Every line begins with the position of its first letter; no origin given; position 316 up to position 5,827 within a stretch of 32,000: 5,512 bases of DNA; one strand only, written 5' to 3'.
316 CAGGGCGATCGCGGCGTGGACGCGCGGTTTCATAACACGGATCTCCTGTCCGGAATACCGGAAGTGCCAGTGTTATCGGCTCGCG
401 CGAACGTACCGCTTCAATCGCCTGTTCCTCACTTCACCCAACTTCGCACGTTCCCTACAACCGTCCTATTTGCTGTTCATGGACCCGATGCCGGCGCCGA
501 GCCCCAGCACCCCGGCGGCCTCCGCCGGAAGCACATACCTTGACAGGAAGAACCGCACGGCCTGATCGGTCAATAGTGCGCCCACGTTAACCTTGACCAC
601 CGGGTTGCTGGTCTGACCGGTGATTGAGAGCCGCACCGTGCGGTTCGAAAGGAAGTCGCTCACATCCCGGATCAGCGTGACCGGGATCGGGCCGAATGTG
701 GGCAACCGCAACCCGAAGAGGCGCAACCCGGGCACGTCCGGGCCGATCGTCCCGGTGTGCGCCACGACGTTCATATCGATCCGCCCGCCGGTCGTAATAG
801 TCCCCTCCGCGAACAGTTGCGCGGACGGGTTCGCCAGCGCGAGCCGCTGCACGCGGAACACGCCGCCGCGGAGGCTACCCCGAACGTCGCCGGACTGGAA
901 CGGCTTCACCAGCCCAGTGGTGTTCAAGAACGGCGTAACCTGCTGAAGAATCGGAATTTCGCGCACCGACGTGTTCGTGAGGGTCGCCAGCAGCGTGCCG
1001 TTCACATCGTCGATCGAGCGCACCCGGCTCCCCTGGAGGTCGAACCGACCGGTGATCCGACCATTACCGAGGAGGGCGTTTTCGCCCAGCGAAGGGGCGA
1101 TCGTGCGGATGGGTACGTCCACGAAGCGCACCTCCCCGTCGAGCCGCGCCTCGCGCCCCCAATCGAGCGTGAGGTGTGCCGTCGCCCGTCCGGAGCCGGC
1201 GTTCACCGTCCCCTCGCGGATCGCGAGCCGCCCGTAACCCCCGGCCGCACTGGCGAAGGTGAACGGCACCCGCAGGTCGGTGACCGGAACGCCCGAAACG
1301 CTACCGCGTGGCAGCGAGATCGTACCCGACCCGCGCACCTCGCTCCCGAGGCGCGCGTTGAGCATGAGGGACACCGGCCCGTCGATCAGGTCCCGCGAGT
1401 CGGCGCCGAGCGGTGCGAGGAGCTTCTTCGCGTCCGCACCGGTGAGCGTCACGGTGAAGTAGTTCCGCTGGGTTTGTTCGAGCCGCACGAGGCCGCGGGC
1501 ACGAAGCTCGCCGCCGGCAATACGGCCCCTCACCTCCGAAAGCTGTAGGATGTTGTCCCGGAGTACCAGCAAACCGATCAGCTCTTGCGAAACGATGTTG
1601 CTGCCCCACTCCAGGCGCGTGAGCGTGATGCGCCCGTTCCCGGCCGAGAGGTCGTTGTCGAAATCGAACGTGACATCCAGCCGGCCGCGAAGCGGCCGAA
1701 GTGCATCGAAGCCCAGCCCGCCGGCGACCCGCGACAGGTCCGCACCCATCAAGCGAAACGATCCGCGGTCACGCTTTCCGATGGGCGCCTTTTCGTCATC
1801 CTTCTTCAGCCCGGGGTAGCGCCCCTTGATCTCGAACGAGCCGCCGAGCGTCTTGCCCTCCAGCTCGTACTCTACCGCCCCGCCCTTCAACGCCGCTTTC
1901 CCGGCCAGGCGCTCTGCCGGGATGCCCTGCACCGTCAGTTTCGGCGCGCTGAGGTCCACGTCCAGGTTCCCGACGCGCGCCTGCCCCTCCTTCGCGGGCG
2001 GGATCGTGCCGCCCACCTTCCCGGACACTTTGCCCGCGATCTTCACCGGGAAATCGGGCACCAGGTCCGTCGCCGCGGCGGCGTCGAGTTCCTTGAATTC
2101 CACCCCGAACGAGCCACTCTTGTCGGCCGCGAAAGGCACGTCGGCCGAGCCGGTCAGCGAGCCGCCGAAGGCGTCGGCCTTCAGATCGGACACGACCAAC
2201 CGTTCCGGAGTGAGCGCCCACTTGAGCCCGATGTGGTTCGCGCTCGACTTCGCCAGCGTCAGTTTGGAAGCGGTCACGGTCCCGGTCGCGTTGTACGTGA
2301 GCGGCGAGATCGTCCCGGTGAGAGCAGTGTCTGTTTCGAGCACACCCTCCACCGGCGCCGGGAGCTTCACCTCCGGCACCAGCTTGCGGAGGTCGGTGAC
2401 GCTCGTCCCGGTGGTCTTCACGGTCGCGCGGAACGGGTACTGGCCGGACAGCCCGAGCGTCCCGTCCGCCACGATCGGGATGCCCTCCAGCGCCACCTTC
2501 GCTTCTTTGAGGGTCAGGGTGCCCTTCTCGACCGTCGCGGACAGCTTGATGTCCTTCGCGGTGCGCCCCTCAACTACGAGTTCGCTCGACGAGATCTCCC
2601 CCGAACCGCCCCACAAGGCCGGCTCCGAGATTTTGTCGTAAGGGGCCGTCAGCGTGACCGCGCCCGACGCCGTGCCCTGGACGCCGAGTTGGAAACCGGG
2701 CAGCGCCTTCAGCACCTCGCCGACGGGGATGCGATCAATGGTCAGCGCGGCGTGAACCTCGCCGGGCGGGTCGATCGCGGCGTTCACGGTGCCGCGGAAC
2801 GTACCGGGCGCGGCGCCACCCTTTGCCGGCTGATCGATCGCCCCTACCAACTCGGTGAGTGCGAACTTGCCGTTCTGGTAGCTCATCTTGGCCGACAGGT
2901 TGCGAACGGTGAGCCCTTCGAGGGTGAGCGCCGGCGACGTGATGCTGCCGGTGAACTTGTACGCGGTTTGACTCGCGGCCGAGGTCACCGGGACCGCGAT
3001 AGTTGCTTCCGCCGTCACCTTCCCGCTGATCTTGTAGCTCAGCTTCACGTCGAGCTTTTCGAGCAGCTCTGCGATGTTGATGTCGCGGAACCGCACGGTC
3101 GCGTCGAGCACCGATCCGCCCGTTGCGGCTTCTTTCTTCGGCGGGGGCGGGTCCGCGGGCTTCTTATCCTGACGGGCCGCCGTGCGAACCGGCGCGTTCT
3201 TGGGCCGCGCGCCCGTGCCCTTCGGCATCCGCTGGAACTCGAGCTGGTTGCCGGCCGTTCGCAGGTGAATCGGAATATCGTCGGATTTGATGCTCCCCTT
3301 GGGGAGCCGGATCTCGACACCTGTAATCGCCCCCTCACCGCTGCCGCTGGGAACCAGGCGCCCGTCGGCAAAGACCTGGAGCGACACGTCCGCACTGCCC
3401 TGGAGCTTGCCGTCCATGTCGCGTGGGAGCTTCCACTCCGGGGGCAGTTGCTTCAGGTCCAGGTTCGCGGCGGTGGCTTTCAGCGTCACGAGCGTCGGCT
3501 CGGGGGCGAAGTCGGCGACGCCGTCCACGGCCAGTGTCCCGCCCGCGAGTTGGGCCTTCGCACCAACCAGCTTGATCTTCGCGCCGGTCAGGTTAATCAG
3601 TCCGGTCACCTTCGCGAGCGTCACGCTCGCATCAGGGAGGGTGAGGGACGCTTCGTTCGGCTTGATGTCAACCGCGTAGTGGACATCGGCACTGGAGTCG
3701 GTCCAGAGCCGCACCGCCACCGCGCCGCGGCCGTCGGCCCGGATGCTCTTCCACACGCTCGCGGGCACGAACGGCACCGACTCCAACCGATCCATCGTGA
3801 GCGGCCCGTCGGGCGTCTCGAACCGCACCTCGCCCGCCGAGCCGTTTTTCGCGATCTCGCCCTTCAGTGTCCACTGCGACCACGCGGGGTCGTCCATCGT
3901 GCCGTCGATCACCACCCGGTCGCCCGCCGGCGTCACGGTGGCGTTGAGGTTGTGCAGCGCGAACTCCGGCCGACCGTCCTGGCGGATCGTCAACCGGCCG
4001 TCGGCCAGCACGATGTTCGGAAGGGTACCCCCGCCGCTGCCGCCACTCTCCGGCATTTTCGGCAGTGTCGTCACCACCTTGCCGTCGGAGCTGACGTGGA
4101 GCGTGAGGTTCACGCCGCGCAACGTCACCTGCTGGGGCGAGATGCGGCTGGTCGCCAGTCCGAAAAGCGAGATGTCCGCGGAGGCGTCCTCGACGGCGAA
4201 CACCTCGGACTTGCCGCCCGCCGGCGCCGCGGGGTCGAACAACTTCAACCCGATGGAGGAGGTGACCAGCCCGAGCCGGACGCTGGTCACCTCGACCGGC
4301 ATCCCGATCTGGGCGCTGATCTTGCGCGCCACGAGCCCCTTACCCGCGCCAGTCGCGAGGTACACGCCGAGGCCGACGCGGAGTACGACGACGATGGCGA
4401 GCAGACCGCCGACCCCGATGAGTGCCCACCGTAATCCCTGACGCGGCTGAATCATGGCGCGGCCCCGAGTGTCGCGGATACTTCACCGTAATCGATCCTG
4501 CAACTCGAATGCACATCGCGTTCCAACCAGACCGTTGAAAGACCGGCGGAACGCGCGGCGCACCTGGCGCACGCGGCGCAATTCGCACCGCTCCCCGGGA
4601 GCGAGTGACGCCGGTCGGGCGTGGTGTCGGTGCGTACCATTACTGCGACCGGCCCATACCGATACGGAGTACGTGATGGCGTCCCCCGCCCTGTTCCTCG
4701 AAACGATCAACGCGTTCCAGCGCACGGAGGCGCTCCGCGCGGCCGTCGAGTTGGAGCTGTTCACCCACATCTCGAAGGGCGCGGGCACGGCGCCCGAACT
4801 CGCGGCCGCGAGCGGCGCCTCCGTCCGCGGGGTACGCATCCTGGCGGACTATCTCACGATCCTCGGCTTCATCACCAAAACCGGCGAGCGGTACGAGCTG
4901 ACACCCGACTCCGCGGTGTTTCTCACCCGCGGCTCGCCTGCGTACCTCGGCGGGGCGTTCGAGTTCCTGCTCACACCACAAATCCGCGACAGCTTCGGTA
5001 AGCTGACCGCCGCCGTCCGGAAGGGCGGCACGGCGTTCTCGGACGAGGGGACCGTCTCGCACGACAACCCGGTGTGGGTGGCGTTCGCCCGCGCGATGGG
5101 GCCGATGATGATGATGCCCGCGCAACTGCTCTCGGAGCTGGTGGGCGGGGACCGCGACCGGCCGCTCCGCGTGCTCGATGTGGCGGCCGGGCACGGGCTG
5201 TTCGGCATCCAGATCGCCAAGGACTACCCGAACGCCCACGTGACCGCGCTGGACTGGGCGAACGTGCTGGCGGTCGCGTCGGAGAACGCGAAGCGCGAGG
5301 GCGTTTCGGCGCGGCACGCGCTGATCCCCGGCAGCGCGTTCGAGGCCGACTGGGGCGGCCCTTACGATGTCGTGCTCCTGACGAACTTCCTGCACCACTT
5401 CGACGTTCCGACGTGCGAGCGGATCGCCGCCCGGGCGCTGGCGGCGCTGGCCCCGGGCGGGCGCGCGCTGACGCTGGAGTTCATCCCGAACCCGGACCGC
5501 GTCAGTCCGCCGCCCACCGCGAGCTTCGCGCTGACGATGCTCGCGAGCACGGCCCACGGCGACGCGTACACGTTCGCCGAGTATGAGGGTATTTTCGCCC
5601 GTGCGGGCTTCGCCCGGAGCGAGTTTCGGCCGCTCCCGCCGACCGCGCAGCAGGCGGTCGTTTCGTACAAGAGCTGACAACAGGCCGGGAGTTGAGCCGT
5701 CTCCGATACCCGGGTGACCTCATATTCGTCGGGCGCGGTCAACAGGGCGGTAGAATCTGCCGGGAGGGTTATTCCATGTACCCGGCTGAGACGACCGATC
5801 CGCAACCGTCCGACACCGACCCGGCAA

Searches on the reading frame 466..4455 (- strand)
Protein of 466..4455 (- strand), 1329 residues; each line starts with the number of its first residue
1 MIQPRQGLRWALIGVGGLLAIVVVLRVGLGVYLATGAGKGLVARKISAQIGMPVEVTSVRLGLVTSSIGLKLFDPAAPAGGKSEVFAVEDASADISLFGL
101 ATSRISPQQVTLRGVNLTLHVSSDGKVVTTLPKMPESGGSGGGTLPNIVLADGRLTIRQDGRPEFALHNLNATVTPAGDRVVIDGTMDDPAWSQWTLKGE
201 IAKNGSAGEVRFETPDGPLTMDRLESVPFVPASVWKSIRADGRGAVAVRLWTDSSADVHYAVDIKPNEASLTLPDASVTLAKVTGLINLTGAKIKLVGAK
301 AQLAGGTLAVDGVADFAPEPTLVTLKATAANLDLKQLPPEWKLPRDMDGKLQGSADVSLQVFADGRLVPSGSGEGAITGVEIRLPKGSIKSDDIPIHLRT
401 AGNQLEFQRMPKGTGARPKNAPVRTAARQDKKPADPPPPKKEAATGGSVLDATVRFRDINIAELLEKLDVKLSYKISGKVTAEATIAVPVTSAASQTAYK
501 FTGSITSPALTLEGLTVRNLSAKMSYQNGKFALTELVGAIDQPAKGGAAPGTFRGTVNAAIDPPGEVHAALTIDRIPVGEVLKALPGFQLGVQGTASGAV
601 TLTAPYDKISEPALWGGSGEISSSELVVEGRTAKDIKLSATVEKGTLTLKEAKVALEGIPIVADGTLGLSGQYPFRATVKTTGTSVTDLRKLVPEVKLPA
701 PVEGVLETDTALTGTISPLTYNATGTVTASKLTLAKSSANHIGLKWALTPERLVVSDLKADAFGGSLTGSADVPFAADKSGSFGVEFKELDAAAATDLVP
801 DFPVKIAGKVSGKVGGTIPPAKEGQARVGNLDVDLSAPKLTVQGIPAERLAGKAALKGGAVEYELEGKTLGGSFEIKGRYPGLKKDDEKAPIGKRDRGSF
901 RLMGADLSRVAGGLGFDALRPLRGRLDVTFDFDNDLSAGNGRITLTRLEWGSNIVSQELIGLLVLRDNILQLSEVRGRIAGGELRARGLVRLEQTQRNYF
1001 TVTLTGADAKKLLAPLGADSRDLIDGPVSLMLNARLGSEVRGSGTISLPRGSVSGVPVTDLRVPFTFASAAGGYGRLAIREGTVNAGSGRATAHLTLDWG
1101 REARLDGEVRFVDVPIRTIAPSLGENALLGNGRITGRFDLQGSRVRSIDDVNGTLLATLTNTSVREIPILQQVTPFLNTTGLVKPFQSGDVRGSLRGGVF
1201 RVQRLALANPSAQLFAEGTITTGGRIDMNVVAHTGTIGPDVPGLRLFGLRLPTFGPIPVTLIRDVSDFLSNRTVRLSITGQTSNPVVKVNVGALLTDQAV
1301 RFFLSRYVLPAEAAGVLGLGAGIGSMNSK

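Call 78: search_protein_families(library=pfam, proteins=[window:466-4455:-], max_evalue=0.0001)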
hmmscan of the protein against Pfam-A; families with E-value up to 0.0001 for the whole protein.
window:466-4455:- (1329 aa): 3 families
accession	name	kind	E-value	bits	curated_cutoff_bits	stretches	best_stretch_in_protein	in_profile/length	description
PF05170.20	AsmA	-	1.1e-15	57.9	29.8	0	277-358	454-535/607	AsmA family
PF13116.12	YhdP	-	5.1e-11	41.7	46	1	238-405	634-803/1224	YhdP protein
PF05359.17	DUF748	-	1.2e-06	27.3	50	0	9-174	16-184/1037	Domain of Unknown Function (DUF748)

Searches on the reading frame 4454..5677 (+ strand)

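Call 78: search_protein_families(library=pfam, proteins=[window:4454-5677:+], max_evalue=0.0001)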
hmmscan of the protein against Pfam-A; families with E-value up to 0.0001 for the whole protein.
window:4454-5677:+ (407 aa): 8 families
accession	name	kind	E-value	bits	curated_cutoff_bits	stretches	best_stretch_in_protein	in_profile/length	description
PF00891.24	Methyltransf_2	-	7.9e-15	55.2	22.3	1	239-387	65-210/210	O-methyltransferase domain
PF08100.18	Dimerisation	-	1.2e-14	54.3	25.6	1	78-158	6-92/93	O-methyltransferase dimerisation domain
PF13649.12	Methyltransf_25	-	2.6e-12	47.7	27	1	240-336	1-97/97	Methyltransferase domain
PF08242.18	Methyltransf_12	-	3.2e-11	44.3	30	1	241-337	1-97/98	Methyltransferase domain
PF13847.12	Methyltransf_31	-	1.1e-08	35.4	27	1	238-339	5-108/145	Methyltransferase domain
PF13489.12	Methyltransf_23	-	2.3e-08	34.4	27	1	226-387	13-160/164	Methyltransferase domain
PF08241.18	Methyltransf_11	-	1.2e-06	29.5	21.2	1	241-339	1-94/95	Methyltransferase domain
PF05175.20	MTS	-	1.2e-06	28.7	23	1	238-338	33-136/170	Methyltransferase small domain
